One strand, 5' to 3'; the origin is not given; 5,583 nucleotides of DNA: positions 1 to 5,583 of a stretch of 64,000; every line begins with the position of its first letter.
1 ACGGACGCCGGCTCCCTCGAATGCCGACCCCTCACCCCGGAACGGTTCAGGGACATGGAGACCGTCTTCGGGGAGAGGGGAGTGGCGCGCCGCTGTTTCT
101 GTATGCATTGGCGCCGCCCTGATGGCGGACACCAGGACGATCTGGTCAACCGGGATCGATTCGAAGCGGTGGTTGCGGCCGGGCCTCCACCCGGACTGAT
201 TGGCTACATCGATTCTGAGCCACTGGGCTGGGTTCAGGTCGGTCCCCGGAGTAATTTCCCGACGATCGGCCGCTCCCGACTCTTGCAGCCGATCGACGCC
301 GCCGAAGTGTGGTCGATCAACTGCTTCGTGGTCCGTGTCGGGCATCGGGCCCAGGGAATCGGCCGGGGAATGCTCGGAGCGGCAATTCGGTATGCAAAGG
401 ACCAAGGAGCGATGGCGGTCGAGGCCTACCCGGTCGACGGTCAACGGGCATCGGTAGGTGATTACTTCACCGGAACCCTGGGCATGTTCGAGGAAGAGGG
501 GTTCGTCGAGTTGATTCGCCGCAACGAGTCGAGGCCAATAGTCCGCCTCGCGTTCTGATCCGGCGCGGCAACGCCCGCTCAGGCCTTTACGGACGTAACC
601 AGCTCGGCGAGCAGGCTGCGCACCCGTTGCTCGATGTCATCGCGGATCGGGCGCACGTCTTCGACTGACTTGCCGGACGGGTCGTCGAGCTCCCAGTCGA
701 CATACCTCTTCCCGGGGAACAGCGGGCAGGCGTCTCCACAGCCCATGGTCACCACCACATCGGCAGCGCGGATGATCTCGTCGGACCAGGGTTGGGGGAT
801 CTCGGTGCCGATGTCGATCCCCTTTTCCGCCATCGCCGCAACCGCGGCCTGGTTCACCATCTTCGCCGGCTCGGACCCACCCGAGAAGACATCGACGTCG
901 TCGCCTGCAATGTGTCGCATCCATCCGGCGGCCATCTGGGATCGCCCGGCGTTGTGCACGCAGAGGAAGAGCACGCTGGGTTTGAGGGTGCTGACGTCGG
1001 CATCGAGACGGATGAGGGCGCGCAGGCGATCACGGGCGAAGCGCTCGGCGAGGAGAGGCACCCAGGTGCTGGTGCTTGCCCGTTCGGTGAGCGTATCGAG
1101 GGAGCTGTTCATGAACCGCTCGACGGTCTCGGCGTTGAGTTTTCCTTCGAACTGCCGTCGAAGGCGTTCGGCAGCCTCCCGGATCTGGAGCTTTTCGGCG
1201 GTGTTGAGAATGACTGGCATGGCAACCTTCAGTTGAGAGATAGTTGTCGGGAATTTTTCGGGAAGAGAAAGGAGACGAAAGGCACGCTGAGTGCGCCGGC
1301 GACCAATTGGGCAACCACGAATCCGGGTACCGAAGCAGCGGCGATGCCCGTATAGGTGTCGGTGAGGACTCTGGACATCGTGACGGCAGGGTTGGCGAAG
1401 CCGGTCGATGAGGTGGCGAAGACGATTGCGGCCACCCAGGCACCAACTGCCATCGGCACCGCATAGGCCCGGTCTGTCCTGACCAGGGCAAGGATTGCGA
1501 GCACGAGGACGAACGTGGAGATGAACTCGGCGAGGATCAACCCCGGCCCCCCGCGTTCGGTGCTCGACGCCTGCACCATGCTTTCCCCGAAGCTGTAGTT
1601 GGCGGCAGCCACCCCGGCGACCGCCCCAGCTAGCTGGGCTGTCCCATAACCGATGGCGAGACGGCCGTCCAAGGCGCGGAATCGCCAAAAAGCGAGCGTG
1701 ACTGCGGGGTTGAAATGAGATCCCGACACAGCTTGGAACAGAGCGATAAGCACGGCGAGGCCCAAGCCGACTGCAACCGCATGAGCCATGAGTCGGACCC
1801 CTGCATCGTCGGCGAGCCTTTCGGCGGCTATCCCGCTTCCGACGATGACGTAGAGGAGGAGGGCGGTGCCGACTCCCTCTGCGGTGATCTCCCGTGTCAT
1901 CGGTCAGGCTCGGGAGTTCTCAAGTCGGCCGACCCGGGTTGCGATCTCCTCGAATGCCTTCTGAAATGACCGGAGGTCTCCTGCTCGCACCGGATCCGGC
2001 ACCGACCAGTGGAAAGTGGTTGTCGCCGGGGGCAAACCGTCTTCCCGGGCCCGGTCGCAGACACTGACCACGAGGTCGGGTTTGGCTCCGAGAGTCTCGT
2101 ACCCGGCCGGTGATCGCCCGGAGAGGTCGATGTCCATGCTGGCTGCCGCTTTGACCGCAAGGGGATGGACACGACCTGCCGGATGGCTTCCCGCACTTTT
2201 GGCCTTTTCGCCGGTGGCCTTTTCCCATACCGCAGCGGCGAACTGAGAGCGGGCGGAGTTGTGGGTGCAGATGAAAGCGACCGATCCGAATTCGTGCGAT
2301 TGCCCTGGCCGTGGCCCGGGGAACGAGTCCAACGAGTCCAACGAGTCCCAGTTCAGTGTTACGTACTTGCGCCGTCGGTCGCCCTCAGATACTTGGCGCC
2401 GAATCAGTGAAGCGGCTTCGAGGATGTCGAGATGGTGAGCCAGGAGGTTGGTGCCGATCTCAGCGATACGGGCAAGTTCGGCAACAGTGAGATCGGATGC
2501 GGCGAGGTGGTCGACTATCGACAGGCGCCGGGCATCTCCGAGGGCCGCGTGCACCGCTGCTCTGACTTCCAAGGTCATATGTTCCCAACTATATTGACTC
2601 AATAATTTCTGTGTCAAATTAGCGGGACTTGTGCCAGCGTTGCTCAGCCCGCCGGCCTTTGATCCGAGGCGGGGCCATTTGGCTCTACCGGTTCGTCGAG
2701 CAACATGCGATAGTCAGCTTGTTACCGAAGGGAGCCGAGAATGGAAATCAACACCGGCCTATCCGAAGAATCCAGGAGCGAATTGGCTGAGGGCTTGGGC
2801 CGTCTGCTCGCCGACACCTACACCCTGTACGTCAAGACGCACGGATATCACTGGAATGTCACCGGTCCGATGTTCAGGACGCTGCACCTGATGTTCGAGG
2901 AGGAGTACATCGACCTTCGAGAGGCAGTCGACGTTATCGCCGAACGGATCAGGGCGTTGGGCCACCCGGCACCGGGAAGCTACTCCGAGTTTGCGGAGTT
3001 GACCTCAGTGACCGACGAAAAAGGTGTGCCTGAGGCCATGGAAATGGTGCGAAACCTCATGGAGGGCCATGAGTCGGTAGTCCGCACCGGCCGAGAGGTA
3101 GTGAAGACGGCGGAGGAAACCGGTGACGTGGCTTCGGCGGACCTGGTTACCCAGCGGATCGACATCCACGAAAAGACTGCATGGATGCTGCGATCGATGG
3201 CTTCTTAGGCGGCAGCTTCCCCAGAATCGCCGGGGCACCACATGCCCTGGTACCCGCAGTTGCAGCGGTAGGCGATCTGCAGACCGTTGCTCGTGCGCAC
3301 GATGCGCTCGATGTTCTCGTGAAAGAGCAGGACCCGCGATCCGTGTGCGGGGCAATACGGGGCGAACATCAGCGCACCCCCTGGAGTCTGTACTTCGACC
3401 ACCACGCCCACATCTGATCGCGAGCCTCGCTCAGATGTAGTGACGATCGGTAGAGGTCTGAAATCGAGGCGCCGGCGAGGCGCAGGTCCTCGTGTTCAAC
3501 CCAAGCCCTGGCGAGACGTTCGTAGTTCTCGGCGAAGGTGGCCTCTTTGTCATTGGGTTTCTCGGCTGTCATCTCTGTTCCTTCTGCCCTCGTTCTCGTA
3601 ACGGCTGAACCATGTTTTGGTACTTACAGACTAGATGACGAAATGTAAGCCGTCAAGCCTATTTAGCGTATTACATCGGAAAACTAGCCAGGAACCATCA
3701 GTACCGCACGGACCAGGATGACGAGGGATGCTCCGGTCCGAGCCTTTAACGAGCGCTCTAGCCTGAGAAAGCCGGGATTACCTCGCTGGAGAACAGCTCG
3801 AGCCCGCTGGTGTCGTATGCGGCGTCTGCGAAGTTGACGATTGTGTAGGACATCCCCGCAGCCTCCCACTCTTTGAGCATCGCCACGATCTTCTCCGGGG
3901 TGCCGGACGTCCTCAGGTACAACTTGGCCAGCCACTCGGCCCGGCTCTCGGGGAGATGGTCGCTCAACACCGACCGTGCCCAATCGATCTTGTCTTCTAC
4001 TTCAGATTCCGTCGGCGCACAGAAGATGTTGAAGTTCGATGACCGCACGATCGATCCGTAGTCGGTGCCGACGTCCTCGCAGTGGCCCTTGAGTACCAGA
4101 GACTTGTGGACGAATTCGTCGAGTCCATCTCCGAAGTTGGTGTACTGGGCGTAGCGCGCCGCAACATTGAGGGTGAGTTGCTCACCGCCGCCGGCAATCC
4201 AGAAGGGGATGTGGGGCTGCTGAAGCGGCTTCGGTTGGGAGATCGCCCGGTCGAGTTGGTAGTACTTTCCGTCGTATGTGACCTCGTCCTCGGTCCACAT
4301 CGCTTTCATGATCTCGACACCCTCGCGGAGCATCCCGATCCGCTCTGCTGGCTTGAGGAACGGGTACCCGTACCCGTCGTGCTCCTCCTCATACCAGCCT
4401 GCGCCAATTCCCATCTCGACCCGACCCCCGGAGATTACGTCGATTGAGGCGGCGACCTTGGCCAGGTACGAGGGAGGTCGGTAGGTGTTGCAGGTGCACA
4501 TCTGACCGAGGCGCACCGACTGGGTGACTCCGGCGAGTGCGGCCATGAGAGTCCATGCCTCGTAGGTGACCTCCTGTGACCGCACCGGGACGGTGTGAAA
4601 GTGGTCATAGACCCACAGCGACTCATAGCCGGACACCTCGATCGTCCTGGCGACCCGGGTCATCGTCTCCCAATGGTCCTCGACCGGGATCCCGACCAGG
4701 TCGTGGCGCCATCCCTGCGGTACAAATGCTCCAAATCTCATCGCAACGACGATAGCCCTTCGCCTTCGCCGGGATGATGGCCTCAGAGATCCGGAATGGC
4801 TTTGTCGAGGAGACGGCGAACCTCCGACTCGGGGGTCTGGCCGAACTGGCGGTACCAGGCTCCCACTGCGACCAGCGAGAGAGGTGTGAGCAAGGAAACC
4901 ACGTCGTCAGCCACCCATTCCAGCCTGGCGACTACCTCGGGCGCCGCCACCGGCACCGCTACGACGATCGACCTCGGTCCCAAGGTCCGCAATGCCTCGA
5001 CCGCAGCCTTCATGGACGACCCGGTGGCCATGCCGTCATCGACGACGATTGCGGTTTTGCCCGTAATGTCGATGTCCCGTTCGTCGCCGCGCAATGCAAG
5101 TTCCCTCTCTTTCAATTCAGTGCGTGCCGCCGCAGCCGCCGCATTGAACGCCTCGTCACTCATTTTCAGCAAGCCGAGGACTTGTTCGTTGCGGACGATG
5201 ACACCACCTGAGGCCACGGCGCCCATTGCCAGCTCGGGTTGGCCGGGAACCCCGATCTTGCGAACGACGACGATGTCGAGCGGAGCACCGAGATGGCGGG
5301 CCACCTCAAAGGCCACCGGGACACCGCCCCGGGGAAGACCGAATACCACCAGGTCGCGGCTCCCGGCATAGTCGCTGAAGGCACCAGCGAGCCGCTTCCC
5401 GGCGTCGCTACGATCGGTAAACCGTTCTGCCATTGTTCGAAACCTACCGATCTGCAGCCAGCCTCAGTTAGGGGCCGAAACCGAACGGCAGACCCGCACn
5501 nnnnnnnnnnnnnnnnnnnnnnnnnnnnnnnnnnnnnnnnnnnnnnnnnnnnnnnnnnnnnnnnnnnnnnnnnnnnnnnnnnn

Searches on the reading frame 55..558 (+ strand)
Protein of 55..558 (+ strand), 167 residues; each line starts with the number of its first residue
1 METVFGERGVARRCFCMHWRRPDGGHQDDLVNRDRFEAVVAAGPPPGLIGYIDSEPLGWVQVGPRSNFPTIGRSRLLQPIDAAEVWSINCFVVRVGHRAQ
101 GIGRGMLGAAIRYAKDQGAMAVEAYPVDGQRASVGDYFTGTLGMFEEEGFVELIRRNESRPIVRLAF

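Call 42: search_protein_families(library=pfam, max_evalue=0.00001, proteins=[window:55-558:+])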
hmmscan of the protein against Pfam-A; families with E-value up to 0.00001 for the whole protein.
window:55-558:+ (167 aa): 1 family
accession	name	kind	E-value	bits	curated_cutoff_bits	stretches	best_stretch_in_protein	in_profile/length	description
PF00583.31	Acetyltransf_1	-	6.4e-08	33.3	20.7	1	27-134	17-108/116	Acetyltransferase (GNAT) family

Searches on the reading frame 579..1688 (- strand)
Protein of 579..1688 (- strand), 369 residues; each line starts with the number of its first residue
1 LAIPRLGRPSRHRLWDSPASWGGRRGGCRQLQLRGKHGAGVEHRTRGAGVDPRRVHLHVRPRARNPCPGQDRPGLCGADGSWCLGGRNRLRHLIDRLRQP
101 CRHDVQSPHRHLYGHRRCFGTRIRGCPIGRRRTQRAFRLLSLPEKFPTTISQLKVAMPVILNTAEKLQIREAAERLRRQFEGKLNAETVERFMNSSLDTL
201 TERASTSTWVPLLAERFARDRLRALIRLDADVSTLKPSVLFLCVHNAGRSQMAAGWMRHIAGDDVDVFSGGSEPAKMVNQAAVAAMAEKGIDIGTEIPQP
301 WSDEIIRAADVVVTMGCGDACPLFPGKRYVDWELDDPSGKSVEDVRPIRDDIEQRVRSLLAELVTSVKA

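Call 42: search_protein_families(library=pfam, max_evalue=0.00001, proteins=[window:579-1688:-])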
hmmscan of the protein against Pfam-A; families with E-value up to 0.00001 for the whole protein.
window:579-1688:- (369 aa): 2 families
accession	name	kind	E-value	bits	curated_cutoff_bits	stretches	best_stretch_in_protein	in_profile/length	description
PF01451.26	LMWPc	-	1.6e-19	71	23.2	1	239-360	1-144/144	Low molecular weight phosphotyrosine protein phosphatase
PF21234.2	Phosphatase-like_N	-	2e-13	50.9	27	1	171-225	3-57/58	Protein-tyrosine-phosphatase-like, N-terminal domain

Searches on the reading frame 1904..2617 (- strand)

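Call 42: search_protein_families(library=pfam, max_evalue=0.00001, proteins=[window:1904-2617:-])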
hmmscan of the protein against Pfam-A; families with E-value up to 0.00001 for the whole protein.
window:1904-2617:- (237 aa): 2 families
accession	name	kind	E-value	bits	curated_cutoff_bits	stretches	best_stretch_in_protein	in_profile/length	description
PF01451.26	LMWPc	-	6e-13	49.7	23.2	1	113-230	1-141/144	Low molecular weight phosphotyrosine protein phosphatase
PF12840.13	HTH_20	-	7.2e-06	26.3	27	0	27-74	2-50/51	Helix-turn-helix domain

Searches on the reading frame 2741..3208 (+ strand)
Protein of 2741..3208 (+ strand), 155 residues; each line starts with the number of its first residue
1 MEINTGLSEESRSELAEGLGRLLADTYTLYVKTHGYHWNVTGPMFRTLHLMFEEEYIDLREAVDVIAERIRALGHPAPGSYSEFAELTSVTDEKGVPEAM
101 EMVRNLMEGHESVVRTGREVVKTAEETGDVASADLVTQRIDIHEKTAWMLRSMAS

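Call 42: search_protein_families(library=pfam, max_evalue=0.00001, proteins=[window:2741-3208:+])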
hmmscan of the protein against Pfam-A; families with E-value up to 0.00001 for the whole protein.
window:2741-3208:+ (155 aa): 1 family
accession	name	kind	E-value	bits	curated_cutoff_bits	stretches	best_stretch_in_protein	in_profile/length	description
PF00210.30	Ferritin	-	3.3e-29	102.1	24.5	1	18-153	3-135/142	Ferritin-like domain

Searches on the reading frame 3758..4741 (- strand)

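Call 42: search_protein_families(library=pfam, max_evalue=0.00001, proteins=[window:3758-4741:-])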
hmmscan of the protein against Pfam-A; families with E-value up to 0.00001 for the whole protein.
window:3758-4741:- (327 aa): 1 family
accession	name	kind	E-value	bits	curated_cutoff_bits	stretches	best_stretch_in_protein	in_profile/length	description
PF00296.26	Bac_luciferase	-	3.3e-47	161.8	27.9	1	1-296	1-311/314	Luciferase-like monooxygenase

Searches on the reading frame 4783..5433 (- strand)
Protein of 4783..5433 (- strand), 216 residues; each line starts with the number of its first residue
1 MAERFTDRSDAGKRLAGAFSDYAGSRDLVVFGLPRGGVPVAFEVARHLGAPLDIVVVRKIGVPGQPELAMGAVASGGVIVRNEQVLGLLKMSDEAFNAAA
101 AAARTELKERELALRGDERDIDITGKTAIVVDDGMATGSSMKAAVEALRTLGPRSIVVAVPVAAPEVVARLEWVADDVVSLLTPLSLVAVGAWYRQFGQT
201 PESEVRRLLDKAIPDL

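Call 5: search_protein_families(library=pfam, proteins=[window:4783-5433:-])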
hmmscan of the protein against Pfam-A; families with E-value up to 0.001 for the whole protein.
window:4783-5433:- (216 aa): 2 families
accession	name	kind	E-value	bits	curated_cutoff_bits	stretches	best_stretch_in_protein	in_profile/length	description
PF00156.33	Pribosyltran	-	1.1e-18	67.5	26.3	1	11-166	14-128/158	Phosphoribosyl transferase domain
PF14681.12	UPRTase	-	3.4e-05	23.9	27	1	122-172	117-169/206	Uracil phosphoribosyltransferase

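Call 6: search_protein_families(library=ncbifam, proteins=[window:4783-5433:-])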
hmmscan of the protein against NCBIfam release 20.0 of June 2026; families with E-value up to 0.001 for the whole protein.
window:4783-5433:- (216 aa): 16 families
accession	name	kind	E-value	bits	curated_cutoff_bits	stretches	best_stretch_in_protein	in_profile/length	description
NF001097.0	PRK00129.1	equivalog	2.8e-09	37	114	1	87-178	87-177/209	uracil phosphoribosyltransferase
TIGR01251.1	ribP_PPkin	subfamily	1.6e-08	33.8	113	1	115-160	200-245/309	ribose-phosphate diphosphokinase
TIGR01091.1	upp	equivalog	5.4e-08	32.8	208.35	1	88-178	86-175/207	uracil phosphoribosyltransferase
NF002620.0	PRK02277.1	subfamily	4.1e-07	29.9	115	1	122-160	138-176/201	orotate phosphoribosyltransferase-like protein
NF003549.0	PRK05205.1-5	equivalog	5.3e-07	29.3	138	1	110-159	84-134/182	bifunctional pyr operon transcriptional regulator/uracil phosphoribosyltransferase PyrR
NF002095.0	PRK00934.1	equivalog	5.8e-07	28.9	296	1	118-173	198-255/287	ribose-phosphate diphosphokinase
NF003547.0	PRK05205.1-3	equivalog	1.1e-05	25.3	230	0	123-162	107-147/194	bifunctional pyr operon transcriptional regulator/uracil phosphoribosyltransferase PyrR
TIGR01367.1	pyrE_Therm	equivalog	2.4e-05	24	150.25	0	124-160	104-140/187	orotate phosphoribosyltransferase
NF004689.0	PRK06031.1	equivalog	2.6e-05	23.6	175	0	123-161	152-190/233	phosphoribosyltransferase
NF003548.0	PRK05205.1-4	equivalog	4.1e-05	23.5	218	1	116-162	81-128/173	bifunctional pyr operon transcriptional regulator/uracil phosphoribosyltransferase PyrR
TIGR01203.1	HGPRTase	equivalog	4.6e-05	23.2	150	1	119-162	79-122/167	hypoxanthine phosphoribosyltransferase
NF006605.0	PRK09162.1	equivalog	7.7e-05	22.1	181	1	73-162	48-135/183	hypoxanthine-guanine phosphoribosyltransferase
NF005592.0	PRK07322.1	subfamily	9.6e-05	21.8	143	0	105-154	101-149/180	adenine phosphoribosyltransferase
NF045507.1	transregGfcR_Halo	equivalog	0.00014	21.4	300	0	122-160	150-188/215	transcriptional regulator GfcR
TIGR00336.1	pyrE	equivalog_domain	0.00017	21.4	106.8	0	125-154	108-137/173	orotate phosphoribosyltransferase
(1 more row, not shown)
